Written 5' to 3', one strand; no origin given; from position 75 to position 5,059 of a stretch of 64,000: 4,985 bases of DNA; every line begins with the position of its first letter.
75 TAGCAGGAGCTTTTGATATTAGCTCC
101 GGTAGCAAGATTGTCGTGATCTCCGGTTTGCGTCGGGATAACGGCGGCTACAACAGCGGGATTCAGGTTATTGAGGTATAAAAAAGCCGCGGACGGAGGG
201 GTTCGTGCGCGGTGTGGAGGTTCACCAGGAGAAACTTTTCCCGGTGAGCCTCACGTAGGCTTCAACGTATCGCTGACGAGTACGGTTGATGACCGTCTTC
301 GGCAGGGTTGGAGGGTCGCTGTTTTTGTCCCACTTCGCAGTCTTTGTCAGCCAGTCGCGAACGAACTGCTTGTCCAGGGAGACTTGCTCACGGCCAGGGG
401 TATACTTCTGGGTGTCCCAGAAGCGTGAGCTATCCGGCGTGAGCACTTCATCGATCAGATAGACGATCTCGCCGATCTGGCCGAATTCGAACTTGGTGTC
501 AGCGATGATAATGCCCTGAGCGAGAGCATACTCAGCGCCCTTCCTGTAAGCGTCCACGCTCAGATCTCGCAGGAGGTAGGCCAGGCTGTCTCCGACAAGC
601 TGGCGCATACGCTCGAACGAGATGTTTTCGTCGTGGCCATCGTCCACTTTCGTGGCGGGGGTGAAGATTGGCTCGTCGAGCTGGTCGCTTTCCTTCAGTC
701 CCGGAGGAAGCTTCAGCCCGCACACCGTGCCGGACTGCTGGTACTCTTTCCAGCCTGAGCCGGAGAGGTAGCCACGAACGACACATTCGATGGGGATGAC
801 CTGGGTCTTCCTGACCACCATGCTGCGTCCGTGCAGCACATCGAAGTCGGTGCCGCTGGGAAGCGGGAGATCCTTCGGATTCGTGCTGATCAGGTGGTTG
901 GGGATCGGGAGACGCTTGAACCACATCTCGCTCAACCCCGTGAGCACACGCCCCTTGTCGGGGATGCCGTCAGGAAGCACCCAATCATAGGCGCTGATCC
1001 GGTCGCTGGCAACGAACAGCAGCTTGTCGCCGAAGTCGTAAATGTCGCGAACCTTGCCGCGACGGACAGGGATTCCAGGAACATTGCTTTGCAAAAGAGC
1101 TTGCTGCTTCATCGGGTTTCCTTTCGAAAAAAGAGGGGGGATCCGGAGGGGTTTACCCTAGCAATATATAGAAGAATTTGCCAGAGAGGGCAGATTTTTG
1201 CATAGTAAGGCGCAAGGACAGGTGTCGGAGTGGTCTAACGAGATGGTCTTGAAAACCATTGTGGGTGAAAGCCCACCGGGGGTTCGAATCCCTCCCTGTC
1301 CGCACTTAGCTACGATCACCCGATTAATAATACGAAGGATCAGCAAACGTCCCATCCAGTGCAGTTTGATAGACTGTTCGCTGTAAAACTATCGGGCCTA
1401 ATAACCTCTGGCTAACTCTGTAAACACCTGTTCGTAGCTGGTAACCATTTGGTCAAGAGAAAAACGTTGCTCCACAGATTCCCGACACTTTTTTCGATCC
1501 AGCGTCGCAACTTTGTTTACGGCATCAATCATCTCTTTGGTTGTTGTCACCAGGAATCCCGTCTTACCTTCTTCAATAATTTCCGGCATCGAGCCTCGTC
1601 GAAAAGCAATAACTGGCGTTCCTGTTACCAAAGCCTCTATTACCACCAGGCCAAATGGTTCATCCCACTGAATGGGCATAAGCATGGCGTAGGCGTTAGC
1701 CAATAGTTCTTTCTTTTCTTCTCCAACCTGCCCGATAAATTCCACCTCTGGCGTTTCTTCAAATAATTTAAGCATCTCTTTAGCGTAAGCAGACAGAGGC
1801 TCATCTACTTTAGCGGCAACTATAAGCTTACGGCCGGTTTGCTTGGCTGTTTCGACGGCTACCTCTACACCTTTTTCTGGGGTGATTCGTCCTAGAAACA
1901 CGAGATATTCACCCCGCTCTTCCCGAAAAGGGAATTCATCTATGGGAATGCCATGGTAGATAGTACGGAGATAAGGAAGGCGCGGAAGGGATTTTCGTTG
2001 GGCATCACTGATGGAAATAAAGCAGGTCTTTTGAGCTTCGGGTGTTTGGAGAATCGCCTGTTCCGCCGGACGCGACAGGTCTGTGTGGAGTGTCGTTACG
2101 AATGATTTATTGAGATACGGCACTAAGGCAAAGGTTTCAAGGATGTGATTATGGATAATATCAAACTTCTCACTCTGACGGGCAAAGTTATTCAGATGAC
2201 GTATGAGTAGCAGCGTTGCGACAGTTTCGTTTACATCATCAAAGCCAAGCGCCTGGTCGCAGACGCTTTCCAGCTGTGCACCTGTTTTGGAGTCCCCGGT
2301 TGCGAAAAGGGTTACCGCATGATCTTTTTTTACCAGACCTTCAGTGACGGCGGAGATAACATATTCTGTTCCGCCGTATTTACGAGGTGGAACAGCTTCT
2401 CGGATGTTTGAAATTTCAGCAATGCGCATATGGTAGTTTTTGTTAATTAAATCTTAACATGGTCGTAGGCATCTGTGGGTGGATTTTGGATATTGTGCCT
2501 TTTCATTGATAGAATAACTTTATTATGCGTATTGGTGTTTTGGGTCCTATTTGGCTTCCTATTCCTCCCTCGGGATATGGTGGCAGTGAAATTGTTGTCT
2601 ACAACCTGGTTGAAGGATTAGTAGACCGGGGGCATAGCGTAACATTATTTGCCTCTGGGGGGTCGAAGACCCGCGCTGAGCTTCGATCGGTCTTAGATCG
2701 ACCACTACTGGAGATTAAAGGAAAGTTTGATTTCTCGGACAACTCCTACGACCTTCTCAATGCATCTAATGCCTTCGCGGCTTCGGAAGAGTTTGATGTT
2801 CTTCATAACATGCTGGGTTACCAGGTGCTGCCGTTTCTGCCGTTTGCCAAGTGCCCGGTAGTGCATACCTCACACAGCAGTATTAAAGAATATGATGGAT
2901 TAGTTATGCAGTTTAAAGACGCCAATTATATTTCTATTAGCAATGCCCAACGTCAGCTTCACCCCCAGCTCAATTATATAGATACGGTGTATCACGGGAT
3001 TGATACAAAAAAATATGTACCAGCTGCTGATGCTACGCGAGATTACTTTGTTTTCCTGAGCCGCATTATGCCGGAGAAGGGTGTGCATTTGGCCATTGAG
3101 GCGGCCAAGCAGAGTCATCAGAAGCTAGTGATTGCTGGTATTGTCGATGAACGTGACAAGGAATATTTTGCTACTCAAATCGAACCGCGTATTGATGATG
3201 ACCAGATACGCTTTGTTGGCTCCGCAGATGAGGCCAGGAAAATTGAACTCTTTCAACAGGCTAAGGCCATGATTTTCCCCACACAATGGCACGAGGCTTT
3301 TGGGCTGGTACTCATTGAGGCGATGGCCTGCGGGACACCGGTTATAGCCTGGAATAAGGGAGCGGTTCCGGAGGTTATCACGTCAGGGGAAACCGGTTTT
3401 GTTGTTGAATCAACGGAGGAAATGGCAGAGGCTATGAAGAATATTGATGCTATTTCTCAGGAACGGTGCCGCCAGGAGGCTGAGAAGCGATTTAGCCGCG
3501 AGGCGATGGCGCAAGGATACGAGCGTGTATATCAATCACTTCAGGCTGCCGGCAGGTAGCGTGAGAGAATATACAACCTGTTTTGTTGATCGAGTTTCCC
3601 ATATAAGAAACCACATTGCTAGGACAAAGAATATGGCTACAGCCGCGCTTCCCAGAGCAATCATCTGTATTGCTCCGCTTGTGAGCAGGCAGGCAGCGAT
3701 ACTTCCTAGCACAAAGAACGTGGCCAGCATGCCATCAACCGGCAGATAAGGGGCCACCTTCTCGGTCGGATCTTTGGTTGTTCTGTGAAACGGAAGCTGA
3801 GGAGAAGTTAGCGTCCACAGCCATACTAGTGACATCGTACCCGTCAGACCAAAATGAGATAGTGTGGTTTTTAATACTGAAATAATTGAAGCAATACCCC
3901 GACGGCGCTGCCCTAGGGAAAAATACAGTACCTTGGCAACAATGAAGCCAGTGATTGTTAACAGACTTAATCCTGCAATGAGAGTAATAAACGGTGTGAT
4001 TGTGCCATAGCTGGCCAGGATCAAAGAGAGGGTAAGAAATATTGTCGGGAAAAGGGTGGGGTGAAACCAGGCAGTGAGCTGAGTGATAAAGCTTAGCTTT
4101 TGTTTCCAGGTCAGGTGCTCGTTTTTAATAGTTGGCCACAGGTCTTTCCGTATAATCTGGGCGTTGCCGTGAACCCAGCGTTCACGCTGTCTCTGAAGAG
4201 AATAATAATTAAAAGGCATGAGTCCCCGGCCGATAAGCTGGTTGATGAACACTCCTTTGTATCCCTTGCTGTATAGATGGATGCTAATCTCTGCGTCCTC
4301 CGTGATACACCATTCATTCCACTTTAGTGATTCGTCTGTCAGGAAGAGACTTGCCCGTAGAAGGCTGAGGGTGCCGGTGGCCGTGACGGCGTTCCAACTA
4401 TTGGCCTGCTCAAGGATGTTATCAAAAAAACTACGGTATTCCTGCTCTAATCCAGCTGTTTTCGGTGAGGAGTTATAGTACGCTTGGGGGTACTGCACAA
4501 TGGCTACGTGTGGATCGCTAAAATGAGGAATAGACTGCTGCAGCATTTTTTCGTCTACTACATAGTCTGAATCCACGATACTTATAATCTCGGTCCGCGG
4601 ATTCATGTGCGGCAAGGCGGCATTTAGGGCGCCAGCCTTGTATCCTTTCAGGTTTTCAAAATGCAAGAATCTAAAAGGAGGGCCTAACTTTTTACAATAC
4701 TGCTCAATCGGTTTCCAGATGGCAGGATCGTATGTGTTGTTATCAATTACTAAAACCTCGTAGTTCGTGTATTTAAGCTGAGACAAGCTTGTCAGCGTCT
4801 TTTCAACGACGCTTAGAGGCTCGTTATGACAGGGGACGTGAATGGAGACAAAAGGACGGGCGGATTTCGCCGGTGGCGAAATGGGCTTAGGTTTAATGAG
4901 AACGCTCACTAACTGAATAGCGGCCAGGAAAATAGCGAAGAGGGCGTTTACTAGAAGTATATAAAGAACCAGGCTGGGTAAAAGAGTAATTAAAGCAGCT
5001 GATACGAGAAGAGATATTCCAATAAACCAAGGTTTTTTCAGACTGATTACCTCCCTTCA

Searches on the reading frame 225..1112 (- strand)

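Call 70: search_protein_families(library=pfam, proteins=[window:225-1112:-], max_evalue=0.0001)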
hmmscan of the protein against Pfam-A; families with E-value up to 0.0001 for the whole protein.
window:225-1112:- (296 aa): 1 family
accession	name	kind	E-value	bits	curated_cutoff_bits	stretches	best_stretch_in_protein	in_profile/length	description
PF01259.24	SAICAR_synt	-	1.1e-72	245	20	1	17-265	3-230/233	SAICAR synthetase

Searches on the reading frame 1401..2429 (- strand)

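Call 70: search_protein_families(library=pfam, proteins=[window:1401-2429:-], max_evalue=0.0001)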
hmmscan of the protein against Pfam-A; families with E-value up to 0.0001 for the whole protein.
window:1401-2429:- (343 aa): 3 families
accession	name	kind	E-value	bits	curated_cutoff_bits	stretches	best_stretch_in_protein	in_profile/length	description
PF00534.26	Glycos_transf_1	-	6.8e-26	91.3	26.4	1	170-313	12-163/172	Glycosyl transferases group 1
PF13692.12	Glyco_trans_1_4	-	3.1e-23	83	27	1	175-307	3-139/142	Glycosyl transferases group 1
PF13439.12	Glyco_transf_4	-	2.4e-09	37.9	28.5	1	18-164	1-169/170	Glycosyltransferase Family 4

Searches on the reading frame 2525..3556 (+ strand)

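Call 70: search_protein_families(library=pfam, proteins=[window:2525-3556:+], max_evalue=0.0001)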
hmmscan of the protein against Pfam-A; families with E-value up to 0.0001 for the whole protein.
window:2525-3556:+ (344 aa): 6 families
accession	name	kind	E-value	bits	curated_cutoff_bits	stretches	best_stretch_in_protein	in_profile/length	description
PF00534.26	Glycos_transf_1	-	1.8e-35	122.5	26.4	1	166-324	9-166/172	Glycosyl transferases group 1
PF13692.12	Glyco_trans_1_4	-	2e-27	96.6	27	1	174-306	3-138/142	Glycosyl transferases group 1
PF13439.12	Glyco_transf_4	-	3.7e-13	50.3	28.5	1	18-160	1-167/170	Glycosyltransferase Family 4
PF20706.3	GT4-conflict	-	5.8e-08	32.5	26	1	176-300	201-340/385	Family 4 Glycosyltransferase in conflict systems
PF13524.12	Glyco_trans_1_2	-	6e-07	29.9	25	1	191-337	6-131/144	Glycosyl transferase-like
PF13579.12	Glyco_trans_4_4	-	7.7e-06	26.8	29.7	1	19-121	1-106/158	Glycosyl transferase 4-like domain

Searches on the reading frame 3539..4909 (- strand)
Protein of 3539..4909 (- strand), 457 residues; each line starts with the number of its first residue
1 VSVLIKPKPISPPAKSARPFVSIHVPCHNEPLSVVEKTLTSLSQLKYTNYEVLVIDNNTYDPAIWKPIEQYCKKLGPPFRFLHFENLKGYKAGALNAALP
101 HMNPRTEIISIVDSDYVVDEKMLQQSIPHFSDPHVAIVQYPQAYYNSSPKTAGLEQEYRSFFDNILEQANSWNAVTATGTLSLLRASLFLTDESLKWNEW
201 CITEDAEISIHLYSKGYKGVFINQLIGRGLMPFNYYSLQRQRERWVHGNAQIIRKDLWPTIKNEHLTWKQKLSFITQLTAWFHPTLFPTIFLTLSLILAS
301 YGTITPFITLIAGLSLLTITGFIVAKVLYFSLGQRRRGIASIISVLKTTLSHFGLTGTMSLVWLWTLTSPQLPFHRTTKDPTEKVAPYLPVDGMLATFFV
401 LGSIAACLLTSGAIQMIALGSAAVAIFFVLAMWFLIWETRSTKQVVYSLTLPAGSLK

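Call 70: search_protein_families(library=pfam, proteins=[window:3539-4909:-], max_evalue=0.0001)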
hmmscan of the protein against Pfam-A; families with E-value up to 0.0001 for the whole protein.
window:3539-4909:- (457 aa): 4 families
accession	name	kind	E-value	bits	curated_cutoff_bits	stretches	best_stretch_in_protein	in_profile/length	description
PF00535.33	Glycos_transf_2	-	1.4e-21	77.6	23.3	1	22-189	1-164/168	Glycosyl transferase family 2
PF13632.12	Glyco_trans_2_3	-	8.3e-18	65.4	27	1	108-316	1-192/198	Glycosyl transferase family group 2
PF13641.12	Glyco_tranf_2_3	-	8.4e-16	59.1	27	1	21-248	3-230/230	Glycosyltransferase like family 2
PF13506.12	Glyco_transf_21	-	2e-05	24.6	21.7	1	104-245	29-169/174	Glycosyl transferase family 21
